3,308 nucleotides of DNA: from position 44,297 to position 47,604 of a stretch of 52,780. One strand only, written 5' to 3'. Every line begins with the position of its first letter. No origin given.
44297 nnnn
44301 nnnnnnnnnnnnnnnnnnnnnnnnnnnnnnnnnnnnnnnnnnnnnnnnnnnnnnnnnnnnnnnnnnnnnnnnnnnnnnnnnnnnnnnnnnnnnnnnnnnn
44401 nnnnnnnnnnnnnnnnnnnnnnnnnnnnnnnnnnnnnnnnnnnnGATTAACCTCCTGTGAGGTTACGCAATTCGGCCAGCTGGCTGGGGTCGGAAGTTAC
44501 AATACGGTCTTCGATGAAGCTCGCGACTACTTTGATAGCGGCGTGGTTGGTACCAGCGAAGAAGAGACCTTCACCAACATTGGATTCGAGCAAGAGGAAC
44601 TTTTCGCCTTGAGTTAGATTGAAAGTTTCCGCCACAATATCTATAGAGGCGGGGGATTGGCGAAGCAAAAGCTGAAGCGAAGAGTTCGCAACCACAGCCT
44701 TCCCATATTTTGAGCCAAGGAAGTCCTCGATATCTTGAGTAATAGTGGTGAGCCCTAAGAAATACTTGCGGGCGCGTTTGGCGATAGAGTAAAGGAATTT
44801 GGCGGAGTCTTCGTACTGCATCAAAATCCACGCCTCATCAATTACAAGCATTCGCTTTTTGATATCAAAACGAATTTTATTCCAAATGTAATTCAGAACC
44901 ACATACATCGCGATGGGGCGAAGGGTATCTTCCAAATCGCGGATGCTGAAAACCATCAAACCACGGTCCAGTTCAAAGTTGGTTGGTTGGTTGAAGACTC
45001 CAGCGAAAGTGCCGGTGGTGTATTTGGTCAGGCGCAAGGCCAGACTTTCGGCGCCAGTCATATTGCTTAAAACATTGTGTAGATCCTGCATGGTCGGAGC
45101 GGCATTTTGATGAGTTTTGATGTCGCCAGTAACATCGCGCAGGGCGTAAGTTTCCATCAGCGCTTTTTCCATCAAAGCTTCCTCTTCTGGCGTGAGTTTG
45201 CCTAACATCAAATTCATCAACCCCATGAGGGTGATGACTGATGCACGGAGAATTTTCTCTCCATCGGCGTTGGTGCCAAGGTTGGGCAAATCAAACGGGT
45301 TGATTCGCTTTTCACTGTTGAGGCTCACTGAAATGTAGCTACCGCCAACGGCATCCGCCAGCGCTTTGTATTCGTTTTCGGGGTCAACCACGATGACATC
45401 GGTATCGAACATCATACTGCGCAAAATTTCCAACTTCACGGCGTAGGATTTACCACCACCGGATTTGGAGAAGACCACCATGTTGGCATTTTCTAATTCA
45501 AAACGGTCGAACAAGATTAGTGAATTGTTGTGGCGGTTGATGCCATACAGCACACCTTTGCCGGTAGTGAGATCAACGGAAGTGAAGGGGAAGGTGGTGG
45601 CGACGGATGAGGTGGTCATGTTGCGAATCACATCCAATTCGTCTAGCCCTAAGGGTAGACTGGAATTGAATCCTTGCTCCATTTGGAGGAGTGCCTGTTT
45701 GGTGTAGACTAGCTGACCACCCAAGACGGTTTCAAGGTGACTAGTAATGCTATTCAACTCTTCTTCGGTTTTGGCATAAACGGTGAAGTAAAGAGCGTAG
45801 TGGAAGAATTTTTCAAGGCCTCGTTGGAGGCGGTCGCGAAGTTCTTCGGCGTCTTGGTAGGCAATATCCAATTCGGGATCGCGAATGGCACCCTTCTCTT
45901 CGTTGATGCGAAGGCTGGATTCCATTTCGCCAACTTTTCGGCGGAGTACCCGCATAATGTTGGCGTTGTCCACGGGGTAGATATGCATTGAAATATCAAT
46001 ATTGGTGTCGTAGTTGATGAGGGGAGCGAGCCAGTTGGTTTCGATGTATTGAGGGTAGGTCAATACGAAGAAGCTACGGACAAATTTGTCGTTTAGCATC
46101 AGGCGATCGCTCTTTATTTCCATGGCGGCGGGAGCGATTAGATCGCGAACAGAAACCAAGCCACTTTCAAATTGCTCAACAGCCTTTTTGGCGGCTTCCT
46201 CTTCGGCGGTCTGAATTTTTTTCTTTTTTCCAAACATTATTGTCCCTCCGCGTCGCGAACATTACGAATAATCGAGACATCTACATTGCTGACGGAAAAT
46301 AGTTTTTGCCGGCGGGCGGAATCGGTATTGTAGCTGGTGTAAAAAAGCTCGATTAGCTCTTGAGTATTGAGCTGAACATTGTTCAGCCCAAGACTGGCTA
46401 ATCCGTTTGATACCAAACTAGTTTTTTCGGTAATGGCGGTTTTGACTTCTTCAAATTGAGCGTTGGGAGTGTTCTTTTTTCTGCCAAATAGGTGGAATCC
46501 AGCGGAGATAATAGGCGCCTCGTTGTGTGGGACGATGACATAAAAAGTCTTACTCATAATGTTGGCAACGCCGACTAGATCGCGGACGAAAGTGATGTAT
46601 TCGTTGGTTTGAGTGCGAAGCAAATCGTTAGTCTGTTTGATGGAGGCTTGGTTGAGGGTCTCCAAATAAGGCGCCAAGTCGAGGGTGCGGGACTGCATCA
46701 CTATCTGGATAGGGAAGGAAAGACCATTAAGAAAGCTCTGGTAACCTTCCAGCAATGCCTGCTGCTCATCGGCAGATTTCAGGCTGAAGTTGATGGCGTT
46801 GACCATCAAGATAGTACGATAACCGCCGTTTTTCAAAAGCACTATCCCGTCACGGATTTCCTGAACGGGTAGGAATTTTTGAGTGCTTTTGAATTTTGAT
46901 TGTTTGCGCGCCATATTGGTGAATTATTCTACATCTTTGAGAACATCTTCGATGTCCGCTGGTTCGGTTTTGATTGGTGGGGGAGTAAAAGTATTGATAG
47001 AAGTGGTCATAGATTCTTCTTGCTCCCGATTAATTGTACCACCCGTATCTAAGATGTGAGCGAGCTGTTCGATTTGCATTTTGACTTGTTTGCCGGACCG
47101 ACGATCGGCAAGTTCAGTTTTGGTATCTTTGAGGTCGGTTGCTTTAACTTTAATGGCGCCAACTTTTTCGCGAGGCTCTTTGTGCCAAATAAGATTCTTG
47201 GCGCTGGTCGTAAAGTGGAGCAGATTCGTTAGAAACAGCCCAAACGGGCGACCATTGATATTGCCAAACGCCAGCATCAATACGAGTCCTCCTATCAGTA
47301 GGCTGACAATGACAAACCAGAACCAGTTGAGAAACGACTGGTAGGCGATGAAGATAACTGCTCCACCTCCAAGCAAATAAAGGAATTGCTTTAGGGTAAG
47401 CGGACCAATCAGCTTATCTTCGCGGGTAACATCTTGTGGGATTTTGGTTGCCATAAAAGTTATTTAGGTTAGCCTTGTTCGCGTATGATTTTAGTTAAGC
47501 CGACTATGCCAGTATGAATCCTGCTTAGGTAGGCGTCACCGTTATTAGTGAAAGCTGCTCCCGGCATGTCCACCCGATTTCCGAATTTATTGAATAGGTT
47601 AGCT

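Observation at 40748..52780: Compact T4SS-like apparatus with prgH-prgI-prgJ-type synteny but no DNA-processing or coupling genes: candidate uncharacterised envelope-spanning machine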

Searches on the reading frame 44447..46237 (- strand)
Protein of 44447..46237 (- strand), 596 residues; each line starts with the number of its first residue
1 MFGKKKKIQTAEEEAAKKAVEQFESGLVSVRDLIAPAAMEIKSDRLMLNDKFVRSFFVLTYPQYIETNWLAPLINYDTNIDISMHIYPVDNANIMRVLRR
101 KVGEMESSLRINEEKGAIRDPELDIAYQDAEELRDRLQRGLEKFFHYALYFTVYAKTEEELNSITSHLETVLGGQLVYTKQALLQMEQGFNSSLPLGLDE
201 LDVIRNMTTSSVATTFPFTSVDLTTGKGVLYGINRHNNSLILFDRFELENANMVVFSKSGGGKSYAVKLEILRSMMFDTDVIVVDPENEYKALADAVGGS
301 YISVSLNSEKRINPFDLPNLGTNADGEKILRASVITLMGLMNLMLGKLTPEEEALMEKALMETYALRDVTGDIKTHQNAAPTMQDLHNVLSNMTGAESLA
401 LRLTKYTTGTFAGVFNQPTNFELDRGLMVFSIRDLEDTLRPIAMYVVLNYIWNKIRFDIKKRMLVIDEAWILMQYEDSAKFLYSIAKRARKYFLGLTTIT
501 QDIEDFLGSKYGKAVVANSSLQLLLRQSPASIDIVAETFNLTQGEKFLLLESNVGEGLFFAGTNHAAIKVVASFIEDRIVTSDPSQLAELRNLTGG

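Call 5: search_protein_families(library=pfam, proteins=[window:44447-46237:-], max_evalue=0.01)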
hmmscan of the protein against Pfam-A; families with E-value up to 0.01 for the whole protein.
window:44447-46237:- (596 aa): 4 families
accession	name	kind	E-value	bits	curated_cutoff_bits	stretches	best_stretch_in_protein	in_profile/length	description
PF19044.6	P-loop_TraG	-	8.4e-26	91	25.8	1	248-553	27-346/413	TraG P-loop domain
PF12846.13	AAA_10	-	1.7e-09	37.7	27.5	1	249-311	20-85/362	AAA-like domain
PF01935.23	DUF87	-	5.3e-06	27.1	23.2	1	254-317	27-92/220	Helicase HerA, central domain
PF11130.14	TraC_F_IV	-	5.1e-05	22.9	28.1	1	115-197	293-374/375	TraC protein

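Call 11: search_protein_families(library=ncbifam, proteins=[window:44447-46237:-], max_evalue=0.01)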
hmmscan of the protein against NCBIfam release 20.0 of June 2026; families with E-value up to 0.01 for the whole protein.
window:44447-46237:- (596 aa): 13 families
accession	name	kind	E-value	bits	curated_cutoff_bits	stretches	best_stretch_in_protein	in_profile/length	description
NF045971.1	conju_CD1110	equivalog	2.2e-118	396.6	325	1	19-564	176-730/752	VirB4-like conjugal transfer ATPase, CD1110 family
NF045975.1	VirB4_plasma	equivalog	1.7e-80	270.9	590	1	18-566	292-878/894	Mbov_0397 family ICE element conjugal transfer ATPase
TIGR02746.1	TraC-F-type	equivalog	1e-53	182.4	567.05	1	54-537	230-719/800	type IV secretion system protein TraC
TIGR00929.1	VirB4_CagE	subfamily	4.6e-39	134.3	643.1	1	43-549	232-724/792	VirB4 family type IV secretion/conjugal transfer ATPase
NF010278.0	PRK13721.1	subfamily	9.7e-24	83.3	1177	1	126-554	344-784/874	type IV secretion system protein TraC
TIGR03783.1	Bac_Flav_CT_G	subfamily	7.9e-13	47.2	261.55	1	248-553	436-761/829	TraG family conjugative transposon ATPase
NF010473.0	PRK13898.1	equivalog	1.9e-12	46.1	1050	1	153-559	345-741/801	type IV secretion system ATPase VirB4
NF041017.1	DNA_import_CedB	equivalog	2.3e-12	46.3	700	2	435-508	443-520/590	DNA import protein CedB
TIGR03744.1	traC_PFL_4706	equivalog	6.2e-08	31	520.6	1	126-304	341-529/892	conjugative transfer ATPase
NF010447.0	PRK13873.1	equivalog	3.1e-07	28.7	1020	1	258-532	449-709/815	conjugal transfer protein TrbE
NF042935.1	SCO6880_fam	subfamily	8.8e-05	21.6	60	1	64-198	342-477/477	SCO6880 family protein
NF052333.1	ATPase_TcpF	exception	0.0014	16.6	1100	0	76-292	278-504/813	conjugal transfer ATPase TcpF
NF053655.1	CedD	equivalog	0.0067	15.1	600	0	458-502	417-459/527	DNA-translocating ATPase CedD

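Call 21: find_related_loci(query=window:44447-46237:-, collection=genome_contigs, flank=10000)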
Query window:44447-46237:- (596 aa) in genome_contigs; peptide patterns used: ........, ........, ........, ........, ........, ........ (x = any residue, [..] = any of these).
323 stretches matched a pattern; 220 encode a relative of the query (tblastn E <= 1e-3); the best 80 are kept; 80 distinct loci.
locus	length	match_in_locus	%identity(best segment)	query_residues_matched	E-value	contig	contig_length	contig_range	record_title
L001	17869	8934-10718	95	1-595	0e+0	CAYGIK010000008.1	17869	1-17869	MAG TPA_asm: uncultured Candidatus Saccharibacteria bacterium isolate ERP113451_co2_194 genome assembly, contig: NODE_20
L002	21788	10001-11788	94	1-596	0e+0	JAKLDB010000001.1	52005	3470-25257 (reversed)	MAG: Patescibacteria group bacterium isolate RA.bin10 RA.bin10_1, whole genome shotgun sequence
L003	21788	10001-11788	94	1-596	0e+0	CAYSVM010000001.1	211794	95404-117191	MAG TPA_asm: uncultured Candidatus Saccharibacteria bacterium isolate SRP257756_co1_44 genome assembly, contig: NODE_7_l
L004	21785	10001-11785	88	1-596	0e+0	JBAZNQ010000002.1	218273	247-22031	MAG: Patescibacteria group bacterium isolate SO_2017_LW4_73 scaffold_172_c1_LW137-91_2017, whole genome shotgun sequence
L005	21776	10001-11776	82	5-596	0e+0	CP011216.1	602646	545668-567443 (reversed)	MAG: candidate division Kazan bacterium GW2011_GWA1_50_15 chromosome, complete genome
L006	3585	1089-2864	81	5-596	0e+0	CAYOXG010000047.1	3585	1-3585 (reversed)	MAG TPA_asm: uncultured Candidatus Saccharibacteria bacterium isolate SRP062349_co6_151 genome assembly, contig: NODE_28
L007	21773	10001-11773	80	5-595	0e+0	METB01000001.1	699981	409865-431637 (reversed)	MAG: candidate division Kazan bacterium RIFCSPHIGHO2_01_FULL_44_14 RIFCSPHIGHO2_01_FULL_KAZAN_44_14, whole genome shotgu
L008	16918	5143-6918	80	5-596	0e+0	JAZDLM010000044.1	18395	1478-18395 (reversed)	MAG: bacterium isolate MEGAHIT-group-0.594 k141_11258981, whole genome shotgun sequence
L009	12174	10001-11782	81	1-596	0e+0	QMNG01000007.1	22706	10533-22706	MAG: candidate division Kazan bacterium isolate B79_G16 B79_Guay16_scaffold_00950, whole genome shotgun sequence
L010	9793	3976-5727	74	4-590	0e+0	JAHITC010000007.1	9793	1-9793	MAG: Patescibacteria group bacterium isolate MM_PC_MetaG.mb.197 MM_PC_MetaG.mb.197_k141_217615, whole genome shotgun seq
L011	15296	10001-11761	73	1-590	0e+0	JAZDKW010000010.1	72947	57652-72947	MAG: Patescibacteria group bacterium isolate MEGAHIT-group-0.554 k141_179311, whole genome shotgun sequence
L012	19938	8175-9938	71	2-593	0e+0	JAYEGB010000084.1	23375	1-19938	MAG: Patescibacteria group bacterium isolate MAG257 MAG257_84, whole genome shotgun sequence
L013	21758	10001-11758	65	5-592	0e+0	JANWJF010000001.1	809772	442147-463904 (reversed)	MAG: Candidatus Saccharimonadia bacterium isolate CRAIB_MAG60 c_000000093432, whole genome shotgun sequence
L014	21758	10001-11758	65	5-592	0e+0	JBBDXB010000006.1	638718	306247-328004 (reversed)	MAG: Patescibacteria group bacterium isolate LejiaD_63_101 Lejia_D_5_length_638718_cov_62, whole genome shotgun sequence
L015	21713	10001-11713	66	23-592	0e+0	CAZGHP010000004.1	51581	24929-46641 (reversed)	MAG TPA_asm: uncultured Candidatus Saccharibacteria bacterium isolate SRP136066_co1_225 genome assembly, contig: NODE_41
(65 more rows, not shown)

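Call 36: search_protein_families(library=pfam, proteins=[L003:2558-4603:-, L003:1949-2422:-, L003:1297-1758:-, L003:805-1140:+, L003:36-497:+, L003:1830-2408:+], max_evalue=0.01)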
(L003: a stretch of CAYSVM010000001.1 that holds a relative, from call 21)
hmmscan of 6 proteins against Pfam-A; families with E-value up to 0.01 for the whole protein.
L003:2558-4603:- (681 aa): 1 family
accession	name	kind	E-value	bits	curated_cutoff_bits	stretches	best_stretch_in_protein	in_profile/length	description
PF22251.1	PFF1_TM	-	0.0004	20.4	32.3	1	66-202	123-261/300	Vacuolar membrane protease, transmembrane domain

L003:1949-2422:- (157 aa): 0 families

L003:1297-1758:- (153 aa): 3 families
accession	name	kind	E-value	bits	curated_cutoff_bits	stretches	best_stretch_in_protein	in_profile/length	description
PF14437.12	MafB19-deam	-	7.6e-38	130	27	1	5-151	3-142/142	MafB19-like deaminase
PF00383.29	dCMP_cyt_deam_1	-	1.2e-28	99.4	25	1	4-103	3-101/102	Cytidine and deoxycytidylate deaminase zinc-binding region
PF14439.12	Bd3614-deam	-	4.3e-08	33.6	38.5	1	22-119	5-105/113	Bd3614-like deaminase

L003:805-1140:+ (111 aa): 2 families
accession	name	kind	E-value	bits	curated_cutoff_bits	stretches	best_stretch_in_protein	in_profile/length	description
PF18895.5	T4SS_pilin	-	1.2e-08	35.3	26.6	1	40-105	4-70/71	Type IV secretion system pilin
PF04956.18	TrbC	-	1.4e-07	32.1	27.9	1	5-105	11-97/98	TrbC/VIRB2 pilin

L003:36-497:+ (153 aa): 2 families
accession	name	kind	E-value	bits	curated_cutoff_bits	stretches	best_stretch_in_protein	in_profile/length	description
PF13416.11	SBP_bac_8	-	9.1e-10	39.2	27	1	2-95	184-270/279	Bacterial extracellular solute-binding protein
PF01547.30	SBP_bac_1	-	4.9e-06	27.2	26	1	2-70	227-302/307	Bacterial extracellular solute-binding protein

L003:1830-2408:+ (192 aa): 0 families

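Call 65: search_solved_structures(query=L003:2558-4603:-, max_evalue=1)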
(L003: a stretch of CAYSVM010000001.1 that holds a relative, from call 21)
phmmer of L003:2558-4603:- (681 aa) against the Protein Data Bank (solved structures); distinct sequences matched with E-value up to 1: 3.
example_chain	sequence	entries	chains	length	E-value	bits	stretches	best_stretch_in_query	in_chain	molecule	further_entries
1yrg_A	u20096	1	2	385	0.11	14.1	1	46-123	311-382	GTPASE-ACTIVATING PROTEIN RNA1_SCHPO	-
1k5d_C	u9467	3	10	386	0.11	14.1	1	46-123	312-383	Ran GTPase activating protein 1 | RAN GTPASE-ACTIVATING PROTEIN 1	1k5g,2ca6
8so3_D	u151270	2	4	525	0.22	13.1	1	70-100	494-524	Lymphocyte activation gene 3 protein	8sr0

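Call 67: search_solved_structures(query=window:44447-46237:-, max_evalue=0.001)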
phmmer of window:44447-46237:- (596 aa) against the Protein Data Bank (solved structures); distinct sequences matched with E-value up to 0.001: 4.
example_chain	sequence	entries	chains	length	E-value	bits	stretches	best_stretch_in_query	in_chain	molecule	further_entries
4ag5_A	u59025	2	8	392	8.5e-45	156.4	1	222-580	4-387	TYPE IV SECRETORY PATHWAY VIRB4 COMPONENTS-LIKE PROTEIN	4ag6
7o41_A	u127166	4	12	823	7e-09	37.9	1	251-548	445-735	TrwK protein | Type IV secretion system protein virB4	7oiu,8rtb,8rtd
7o43_A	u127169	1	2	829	7.2e-09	37.8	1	251-548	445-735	TrwK protein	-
7o42_A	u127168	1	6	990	1.2e-08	37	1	251-548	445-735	TrwK protein,Protein hcp1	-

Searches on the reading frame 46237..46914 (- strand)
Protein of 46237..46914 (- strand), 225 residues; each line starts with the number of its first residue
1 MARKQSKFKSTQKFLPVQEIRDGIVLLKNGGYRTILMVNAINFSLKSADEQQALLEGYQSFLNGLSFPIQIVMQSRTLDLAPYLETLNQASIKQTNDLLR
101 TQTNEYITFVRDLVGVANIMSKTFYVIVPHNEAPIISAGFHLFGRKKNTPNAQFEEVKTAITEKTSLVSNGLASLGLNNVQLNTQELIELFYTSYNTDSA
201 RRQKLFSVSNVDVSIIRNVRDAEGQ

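Call 5: search_protein_families(library=pfam, proteins=[window:46237-46914:-], max_evalue=0.01)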
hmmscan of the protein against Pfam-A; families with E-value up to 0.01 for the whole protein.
window:46237-46914:- (225 aa): 0 families

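Call 11: search_protein_families(library=ncbifam, proteins=[window:46237-46914:-], max_evalue=0.01)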
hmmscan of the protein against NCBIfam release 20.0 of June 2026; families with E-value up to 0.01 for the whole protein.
window:46237-46914:- (225 aa): 3 families
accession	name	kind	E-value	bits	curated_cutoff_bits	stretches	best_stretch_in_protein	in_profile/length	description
NF045975.1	VirB4_plasma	equivalog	1.5e-10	39.5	590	1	4-200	97-280/894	Mbov_0397 family ICE element conjugal transfer ATPase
NF045971.1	conju_CD1110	equivalog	1.8e-07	29.8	325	1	12-163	2-153/752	VirB4-like conjugal transfer ATPase, CD1110 family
NF041427.1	TrsD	subfamily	1.9e-05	24.6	200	1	9-128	13-142/201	TrsD/TraD family conjugative transfer protein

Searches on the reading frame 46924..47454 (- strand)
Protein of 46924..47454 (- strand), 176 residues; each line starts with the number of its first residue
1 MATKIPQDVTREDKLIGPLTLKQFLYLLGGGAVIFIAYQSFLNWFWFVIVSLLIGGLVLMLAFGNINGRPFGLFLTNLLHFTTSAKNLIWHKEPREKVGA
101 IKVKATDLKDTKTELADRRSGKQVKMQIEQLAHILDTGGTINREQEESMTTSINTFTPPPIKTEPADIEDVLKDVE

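Call 5: search_protein_families(library=pfam, proteins=[window:46924-47454:-], max_evalue=0.01)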
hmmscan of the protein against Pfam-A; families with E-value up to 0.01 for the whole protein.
window:46924-47454:- (176 aa): 1 family
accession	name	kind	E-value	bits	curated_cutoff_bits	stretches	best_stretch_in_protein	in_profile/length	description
PF12666.12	PrgI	-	1.8e-09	38.5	27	1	4-88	1-89/91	PrgI family protein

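Call 11: search_protein_families(library=ncbifam, proteins=[window:46924-47454:-], max_evalue=0.01)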
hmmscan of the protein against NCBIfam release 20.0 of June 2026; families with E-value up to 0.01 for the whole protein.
window:46924-47454:- (176 aa): 0 families
